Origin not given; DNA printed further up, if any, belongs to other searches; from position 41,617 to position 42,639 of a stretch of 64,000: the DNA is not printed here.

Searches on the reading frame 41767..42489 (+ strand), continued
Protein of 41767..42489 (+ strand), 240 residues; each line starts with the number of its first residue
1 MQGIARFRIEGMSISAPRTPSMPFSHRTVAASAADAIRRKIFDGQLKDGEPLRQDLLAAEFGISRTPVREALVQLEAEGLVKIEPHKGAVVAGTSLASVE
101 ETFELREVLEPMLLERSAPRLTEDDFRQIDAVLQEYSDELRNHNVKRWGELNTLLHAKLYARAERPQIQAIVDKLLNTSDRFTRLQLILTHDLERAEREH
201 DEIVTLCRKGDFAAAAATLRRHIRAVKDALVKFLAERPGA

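Call 59: find_encoding_contigs(protein=P0055, flank=6000, max_places=1)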
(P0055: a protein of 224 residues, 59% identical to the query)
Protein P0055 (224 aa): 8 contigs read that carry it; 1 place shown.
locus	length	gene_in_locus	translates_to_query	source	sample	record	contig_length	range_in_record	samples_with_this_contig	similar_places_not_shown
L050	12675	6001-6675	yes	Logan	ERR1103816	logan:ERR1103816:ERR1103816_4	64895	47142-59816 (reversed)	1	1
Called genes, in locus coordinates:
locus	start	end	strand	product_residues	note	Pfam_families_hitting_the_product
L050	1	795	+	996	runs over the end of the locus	PF07715:Plug, PF00593:TonB_dep_Rec_b-barrel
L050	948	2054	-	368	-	-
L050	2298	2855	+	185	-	PF13505:OMP_b-brl, PF01389:OmpA_membrane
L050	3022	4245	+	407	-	PF00083:Sugar_tr, PF07690:MFS_1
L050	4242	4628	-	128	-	PF02661:Fic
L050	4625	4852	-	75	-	-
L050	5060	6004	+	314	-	PF00701:DHDPS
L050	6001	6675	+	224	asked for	PF00392:GntR, PF07729:FCD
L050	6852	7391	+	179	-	-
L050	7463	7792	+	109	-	PF02627:CMD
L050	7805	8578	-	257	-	PF00378:ECH_1, PF16113:ECH_2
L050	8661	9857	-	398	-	PF00108:Thiolase_N, PF00109:ketoacyl-synt (weak), PF02803:Thiolase_C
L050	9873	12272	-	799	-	PF02737:3HCDH_N, PF00725:3HCDH, PF00378:ECH_1, PF16113:ECH_2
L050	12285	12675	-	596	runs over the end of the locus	PF02771:Acyl-CoA_dh_N, PF02770:Acyl-CoA_dh_M, PF00441:Acyl-CoA_dh_1, PF22924:ACOX_C_alpha1, PF12806:Acyl-CoA_dh_C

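Call 69: search_dna_similar(query=window:41800-42489:+, collection=plasmids, mode=protein, max_rows=40, max_evalue=1e-20)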
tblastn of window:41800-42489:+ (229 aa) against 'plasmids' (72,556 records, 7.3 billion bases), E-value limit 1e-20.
Records with a match: 320; places in all: 339; records where one place covers at least 80% of the query: 318.
Best place of each record, by identity: <60% 320.
By first word of the organism name: Sinorhizobium 77; Phaeobacter 58; Rhizobium 44; Agrobacterium 22; Burkholderia 11; Paracoccus 11; Ensifer 10; Bradyrhizobium 7; Caballeronia 6; Aminobacter 6; and 40 more.
By predicted mobility (MOB-suite, as given by PLSDB): non-mobilizable 181; mobilizable 78; conjugative 61.
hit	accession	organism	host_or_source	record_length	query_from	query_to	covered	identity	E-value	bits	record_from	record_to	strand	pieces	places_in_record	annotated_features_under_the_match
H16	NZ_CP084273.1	Caballeronia grimmiae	Leptoglossus zonatus,Cell culture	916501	1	223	97%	56.7%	1e-63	220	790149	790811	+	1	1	GntR family transcriptional regulator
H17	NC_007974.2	Cupriavidus metallidurans CH34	-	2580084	6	226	97%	52.5%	6e-63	218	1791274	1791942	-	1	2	none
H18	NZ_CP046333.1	Cupriavidus metallidurans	sedimentation pond in a zinc factory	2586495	6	226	97%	52.5%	6e-63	218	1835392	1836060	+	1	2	none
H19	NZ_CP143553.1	Burkholderia multivorans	Homo sapiens,bronchoalveolar lavage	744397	9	222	93%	53.5%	1e-60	211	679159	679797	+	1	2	GntR family transcriptional regulator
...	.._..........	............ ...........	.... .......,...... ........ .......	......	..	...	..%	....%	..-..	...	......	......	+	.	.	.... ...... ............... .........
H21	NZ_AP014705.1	Methylobacterium aquaticum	-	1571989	7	222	94%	49.1%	9e-55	195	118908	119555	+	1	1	none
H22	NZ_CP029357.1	Azospirillum thermophilum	cell culture,hot spring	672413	5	224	96%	47.7%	1e-55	197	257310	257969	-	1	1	GntR family transcriptional regulator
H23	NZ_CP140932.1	Sinorhizobium medicae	Medicago lupulina,whole organism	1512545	13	229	95%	46.1%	2e-47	174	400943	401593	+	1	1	none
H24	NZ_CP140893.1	Sinorhizobium medicae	Medicago lupulina,whole organism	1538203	13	229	95%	46.1%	2e-47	174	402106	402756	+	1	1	none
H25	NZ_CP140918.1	Sinorhizobium medicae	Medicago lupulina,whole organism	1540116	13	229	95%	46.1%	2e-47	174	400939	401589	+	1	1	none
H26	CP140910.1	Sinorhizobium medicae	Medicago lupulina,whole organism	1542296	13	229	95%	46.1%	2e-47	174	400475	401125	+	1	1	GntR family transcriptional regulator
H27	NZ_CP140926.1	Sinorhizobium medicae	Medicago lupulina,whole organism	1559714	13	229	95%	46.1%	8e-47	172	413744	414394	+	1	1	none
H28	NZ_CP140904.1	Sinorhizobium medicae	Medicago lupulina,whole organism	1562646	13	229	95%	46.1%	8e-47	172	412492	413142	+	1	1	none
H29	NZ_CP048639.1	Rhizobium oryzihabitans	cell,root,the root of rice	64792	8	223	94%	46.1%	9e-53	189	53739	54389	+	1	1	GntR family transcriptional regulator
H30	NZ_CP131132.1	Shinella zoogloeoides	isolate,Activated charcoal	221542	8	223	94%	46.1%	9e-53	189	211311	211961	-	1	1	GntR family transcriptional regulator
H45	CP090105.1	Sinorhizobium meliloti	Medicago,Cell culture,Plant nodule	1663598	13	222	92%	46.0%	2e-49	179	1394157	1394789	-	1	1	GntR family transcriptional regulator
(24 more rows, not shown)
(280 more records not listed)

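Call 70: get_annotated_region(hit=H45, flank=9000)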
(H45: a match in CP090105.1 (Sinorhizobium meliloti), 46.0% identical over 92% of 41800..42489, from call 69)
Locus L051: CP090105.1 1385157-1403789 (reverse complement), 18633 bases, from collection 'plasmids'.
description: Sinorhizobium meliloti strain Ak57 plasmid pSymA, complete sequence
organism: Sinorhizobium meliloti (NCBI taxid 382)
taxonomy: Bacteria; Pseudomonadota; Alphaproteobacteria; Hyphomicrobiales; Rhizobiaceae; Sinorhizobium; Sinorhizobium meliloti
host: -; source: Medicago,Cell culture,Plant nodule; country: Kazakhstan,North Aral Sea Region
typing (MOB-suite, as given by PLSDB): mobilizable; relaxase MOBQ
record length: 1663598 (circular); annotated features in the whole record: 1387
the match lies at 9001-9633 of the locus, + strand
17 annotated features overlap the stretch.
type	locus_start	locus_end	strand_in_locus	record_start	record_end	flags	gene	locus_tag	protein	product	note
CDS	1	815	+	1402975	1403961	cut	-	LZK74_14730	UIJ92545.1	ABC transporter permease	-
CDS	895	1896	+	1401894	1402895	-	-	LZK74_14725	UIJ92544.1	autoinducer 2 ABC transporter substrate-binding protein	-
CDS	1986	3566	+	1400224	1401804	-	-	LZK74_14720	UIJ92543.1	sugar ABC transporter ATP-binding protein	-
CDS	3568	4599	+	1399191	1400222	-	-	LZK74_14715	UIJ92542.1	ABC transporter permease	-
CDS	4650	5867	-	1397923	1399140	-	-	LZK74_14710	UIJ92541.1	TIGR03862 family flavoprotein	-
CDS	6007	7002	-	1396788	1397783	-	-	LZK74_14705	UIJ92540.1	TRAP transporter substrate-binding protein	-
CDS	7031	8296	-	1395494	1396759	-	-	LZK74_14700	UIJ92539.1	TRAP transporter large permease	-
CDS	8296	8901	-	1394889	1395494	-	-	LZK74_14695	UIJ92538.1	TRAP transporter small permease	-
CDS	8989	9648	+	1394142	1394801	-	-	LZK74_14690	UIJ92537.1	GntR family transcriptional regulator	-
CDS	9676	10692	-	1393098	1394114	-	-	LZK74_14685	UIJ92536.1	substrate-binding domain-containing protein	-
CDS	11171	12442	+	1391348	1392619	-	-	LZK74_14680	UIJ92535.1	ABC transporter substrate-binding protein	-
CDS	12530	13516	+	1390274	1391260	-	-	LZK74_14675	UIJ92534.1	sugar ABC transporter permease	-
CDS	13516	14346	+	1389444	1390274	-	-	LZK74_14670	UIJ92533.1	carbohydrate ABC transporter permease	-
CDS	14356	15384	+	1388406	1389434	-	-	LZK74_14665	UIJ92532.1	ABC transporter ATP-binding protein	-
CDS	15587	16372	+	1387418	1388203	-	-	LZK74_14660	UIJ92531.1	trehalose utilization protein ThuA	-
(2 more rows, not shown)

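Call 71: search_protein_families(library=pfam, proteins=[L028:2454-4178:-, L031:10859-11962:+], max_evalue=0.00001)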
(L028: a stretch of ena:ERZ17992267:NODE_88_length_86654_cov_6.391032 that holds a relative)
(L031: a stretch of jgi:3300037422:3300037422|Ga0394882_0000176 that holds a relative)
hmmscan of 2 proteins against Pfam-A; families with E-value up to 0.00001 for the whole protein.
L028:2454-4178:- (574 aa): 6 families
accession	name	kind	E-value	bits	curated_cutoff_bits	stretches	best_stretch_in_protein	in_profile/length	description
PF00890.30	FAD_binding_2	-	2e-109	367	20.4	1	14-552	1-414/414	FAD binding domain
PF01266.30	DAO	-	7.7e-13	49.1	27.9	1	14-68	1-57/353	FAD dependent oxidoreductase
PF12831.13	FAD_oxidored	-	4.3e-10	39.9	27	1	14-57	1-44/416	FAD dependent oxidoreductase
PF03486.20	HI0933_like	-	2.3e-07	30.9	50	0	14-56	2-44/244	HI0933-like protein Rossmann domain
PF13450.12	NAD_binding_8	-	5.9e-07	30.1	21.9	1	17-52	1-36/68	NAD(P)-binding Rossmann-like domain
PF07992.20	Pyr_redox_2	-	2.9e-06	27.3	26.1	1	14-47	2-31/291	Pyridine nucleotide-disulphide oxidoreductase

L031:10859-11962:+ (367 aa): 2 families
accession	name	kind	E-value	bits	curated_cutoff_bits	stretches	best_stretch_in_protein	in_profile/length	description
PF13378.12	MR_MLE_C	-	2.3e-47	162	29.4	1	147-357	2-218/219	Enolase C-terminal domain-like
PF02746.21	MR_MLE_N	-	4e-16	59.7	22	1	34-126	29-117/117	Mandelate racemase / muconate lactonizing enzyme, N-terminal domain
